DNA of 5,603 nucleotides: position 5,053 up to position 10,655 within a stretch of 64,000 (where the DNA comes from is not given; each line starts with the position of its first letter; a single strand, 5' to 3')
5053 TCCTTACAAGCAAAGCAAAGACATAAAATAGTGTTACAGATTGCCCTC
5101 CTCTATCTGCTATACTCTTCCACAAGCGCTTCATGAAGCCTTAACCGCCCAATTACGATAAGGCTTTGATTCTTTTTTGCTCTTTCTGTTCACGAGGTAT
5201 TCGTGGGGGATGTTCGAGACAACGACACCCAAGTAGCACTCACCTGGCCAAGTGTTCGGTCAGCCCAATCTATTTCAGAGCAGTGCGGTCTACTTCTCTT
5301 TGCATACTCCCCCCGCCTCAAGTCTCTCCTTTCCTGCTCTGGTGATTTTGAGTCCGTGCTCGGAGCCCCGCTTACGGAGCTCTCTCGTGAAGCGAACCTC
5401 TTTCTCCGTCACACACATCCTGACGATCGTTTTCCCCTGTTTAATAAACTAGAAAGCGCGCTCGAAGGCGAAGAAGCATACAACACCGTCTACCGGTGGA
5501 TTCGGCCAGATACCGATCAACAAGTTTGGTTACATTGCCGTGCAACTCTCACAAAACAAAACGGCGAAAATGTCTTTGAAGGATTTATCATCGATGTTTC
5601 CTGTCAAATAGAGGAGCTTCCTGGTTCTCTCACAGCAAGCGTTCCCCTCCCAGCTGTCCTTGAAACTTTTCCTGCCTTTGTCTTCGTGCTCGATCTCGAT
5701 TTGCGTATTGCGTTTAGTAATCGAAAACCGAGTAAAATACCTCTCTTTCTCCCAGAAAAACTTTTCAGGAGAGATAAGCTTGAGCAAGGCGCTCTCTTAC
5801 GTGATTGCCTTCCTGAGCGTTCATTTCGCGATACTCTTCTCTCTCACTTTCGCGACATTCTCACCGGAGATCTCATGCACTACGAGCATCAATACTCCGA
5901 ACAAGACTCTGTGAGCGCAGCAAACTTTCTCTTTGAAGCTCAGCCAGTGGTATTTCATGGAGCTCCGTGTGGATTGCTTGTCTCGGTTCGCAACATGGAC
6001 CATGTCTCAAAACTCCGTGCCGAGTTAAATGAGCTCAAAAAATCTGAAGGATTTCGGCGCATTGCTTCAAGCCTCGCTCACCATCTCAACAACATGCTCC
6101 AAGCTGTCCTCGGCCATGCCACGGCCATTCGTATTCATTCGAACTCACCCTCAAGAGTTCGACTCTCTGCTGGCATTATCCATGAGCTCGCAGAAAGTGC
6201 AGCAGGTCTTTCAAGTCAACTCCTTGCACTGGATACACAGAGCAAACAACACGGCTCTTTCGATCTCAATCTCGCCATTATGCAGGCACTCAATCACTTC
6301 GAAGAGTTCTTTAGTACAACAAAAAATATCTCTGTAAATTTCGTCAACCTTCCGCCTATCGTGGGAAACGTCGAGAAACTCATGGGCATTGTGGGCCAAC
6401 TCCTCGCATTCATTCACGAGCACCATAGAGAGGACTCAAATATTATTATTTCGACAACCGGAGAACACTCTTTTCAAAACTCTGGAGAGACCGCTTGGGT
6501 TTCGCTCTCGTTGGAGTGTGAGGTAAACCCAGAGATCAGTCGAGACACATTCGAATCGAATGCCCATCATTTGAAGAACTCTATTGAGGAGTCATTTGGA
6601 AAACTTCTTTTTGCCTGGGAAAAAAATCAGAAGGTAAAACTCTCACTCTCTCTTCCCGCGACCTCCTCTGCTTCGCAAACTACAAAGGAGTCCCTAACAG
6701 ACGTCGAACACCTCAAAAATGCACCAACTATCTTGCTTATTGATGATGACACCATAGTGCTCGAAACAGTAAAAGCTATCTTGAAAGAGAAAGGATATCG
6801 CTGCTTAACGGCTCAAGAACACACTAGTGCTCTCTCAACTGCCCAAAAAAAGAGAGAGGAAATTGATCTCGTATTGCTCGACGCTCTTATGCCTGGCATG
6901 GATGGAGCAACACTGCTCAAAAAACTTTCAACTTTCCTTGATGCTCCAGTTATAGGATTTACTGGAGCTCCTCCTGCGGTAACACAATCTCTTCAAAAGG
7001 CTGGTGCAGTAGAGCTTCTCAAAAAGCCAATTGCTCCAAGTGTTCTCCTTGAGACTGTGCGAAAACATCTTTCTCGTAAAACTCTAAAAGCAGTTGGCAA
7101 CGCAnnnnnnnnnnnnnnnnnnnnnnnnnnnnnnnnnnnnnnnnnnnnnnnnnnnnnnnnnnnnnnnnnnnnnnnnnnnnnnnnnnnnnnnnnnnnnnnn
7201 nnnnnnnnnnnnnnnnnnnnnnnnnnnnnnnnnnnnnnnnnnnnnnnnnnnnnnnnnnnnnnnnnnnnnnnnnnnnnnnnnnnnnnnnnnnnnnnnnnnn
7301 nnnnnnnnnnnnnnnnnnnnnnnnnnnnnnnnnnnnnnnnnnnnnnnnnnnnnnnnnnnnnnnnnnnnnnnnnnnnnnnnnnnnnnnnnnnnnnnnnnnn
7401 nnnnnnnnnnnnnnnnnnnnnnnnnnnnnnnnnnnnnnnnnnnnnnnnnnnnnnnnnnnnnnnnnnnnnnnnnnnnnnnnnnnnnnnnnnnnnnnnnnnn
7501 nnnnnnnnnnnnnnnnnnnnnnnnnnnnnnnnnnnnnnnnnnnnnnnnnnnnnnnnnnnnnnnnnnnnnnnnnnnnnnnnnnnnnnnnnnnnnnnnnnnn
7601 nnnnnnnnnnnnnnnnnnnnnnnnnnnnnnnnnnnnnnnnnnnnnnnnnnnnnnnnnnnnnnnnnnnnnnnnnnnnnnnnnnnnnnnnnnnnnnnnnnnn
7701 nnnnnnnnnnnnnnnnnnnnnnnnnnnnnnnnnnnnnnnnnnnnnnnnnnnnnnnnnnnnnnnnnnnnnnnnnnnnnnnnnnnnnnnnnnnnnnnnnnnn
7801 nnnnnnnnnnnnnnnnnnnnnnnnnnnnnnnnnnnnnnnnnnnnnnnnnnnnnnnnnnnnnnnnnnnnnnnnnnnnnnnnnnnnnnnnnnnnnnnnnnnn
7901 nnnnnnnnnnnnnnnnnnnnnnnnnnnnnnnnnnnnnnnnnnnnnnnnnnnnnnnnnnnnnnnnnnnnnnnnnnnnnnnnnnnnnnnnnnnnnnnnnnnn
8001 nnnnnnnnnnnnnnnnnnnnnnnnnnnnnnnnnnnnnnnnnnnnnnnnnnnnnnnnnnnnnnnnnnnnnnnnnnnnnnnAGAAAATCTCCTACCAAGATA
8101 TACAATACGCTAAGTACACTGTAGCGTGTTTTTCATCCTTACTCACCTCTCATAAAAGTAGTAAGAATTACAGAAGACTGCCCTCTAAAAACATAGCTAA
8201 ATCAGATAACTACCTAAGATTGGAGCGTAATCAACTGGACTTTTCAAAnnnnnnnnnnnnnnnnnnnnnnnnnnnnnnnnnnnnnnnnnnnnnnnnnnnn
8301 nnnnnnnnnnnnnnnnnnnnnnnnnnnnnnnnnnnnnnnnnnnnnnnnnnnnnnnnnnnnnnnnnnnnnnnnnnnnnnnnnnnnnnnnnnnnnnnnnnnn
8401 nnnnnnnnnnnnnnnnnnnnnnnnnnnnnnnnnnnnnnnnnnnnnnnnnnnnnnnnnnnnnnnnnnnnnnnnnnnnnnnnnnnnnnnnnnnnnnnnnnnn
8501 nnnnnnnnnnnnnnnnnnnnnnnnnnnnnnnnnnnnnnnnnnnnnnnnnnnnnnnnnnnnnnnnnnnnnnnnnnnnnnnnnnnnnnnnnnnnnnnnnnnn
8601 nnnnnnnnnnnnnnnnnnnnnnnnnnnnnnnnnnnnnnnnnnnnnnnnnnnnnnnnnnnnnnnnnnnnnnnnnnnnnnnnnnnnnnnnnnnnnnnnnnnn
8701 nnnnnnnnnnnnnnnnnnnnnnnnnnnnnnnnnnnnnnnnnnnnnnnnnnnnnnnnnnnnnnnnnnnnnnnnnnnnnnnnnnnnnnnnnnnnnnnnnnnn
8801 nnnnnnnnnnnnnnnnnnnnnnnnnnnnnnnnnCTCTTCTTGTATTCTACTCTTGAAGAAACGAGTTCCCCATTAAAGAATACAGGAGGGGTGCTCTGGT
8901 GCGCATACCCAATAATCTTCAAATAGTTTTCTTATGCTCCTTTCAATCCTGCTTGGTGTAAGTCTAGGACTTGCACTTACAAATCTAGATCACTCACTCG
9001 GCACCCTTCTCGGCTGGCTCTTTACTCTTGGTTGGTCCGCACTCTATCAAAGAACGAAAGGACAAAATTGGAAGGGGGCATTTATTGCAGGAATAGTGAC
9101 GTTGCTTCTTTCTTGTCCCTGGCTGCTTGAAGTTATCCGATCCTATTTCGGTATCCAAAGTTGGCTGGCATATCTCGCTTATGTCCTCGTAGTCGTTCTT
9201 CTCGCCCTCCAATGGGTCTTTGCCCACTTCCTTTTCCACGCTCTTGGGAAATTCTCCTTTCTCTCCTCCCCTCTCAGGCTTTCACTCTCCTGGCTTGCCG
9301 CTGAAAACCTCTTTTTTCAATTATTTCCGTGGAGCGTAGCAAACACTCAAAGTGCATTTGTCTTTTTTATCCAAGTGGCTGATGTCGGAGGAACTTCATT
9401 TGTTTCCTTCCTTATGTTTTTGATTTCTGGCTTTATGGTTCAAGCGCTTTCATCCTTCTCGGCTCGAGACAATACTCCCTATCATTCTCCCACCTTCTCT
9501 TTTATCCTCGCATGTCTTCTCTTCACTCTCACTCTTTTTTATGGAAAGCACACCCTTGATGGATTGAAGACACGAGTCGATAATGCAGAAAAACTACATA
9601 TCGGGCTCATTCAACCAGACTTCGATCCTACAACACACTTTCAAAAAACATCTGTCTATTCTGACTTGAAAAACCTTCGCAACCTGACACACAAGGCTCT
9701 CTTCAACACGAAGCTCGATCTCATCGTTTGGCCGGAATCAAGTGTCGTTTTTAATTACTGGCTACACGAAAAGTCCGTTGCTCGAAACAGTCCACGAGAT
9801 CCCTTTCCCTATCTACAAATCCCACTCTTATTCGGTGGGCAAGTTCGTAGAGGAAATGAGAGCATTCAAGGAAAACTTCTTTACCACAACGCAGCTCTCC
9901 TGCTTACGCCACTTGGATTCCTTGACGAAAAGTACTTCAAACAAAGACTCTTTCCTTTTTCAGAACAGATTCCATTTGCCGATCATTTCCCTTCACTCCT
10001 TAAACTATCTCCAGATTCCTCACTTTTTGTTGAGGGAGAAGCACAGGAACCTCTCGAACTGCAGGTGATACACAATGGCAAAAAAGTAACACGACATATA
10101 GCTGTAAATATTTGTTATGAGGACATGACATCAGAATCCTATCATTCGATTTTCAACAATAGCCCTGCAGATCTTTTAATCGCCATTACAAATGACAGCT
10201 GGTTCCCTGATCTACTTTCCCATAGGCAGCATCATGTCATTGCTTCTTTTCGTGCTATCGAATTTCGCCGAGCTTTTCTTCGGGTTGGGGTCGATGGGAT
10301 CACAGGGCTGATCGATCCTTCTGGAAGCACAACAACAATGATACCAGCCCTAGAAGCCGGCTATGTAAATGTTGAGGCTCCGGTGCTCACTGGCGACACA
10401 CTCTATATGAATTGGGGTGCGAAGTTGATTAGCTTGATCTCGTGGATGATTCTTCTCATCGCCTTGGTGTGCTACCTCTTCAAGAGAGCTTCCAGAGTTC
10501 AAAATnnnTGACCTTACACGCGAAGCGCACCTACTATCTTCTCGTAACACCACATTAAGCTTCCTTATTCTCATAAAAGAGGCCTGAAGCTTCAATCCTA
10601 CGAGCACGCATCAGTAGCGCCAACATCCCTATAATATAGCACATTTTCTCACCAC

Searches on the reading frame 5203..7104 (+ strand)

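Call 66: search_protein_families(library=pfam, proteins=[window:5203-7104:+], max_evalue=0.001)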
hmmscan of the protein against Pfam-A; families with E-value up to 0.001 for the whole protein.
window:5203-7104:+ (634 aa): 2 families
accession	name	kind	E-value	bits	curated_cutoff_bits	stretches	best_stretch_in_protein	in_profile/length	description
PF00072.30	Response_reg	-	1.5e-19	70.7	30.2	1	510-619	1-110/111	Response regulator receiver domain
PF08447.18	PAS_3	-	1.1e-11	45.3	25.6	1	43-124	2-83/89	PAS fold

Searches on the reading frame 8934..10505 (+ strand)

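Call 66: search_protein_families(library=pfam, proteins=[window:8934-10505:+], max_evalue=0.001)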
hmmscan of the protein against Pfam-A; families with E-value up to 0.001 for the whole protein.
window:8934-10505:+ (524 aa): 2 families
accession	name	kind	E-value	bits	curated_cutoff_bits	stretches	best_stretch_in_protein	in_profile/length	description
PF20154.4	LNT_N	-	7.8e-12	46.1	27.1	1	8-166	2-158/159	Apolipoprotein N-acyltransferase N-terminal domain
PF00795.27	CN_hydrolase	-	8.8e-12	45.3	23.2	1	247-469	20-233/256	Carbon-nitrogen hydrolase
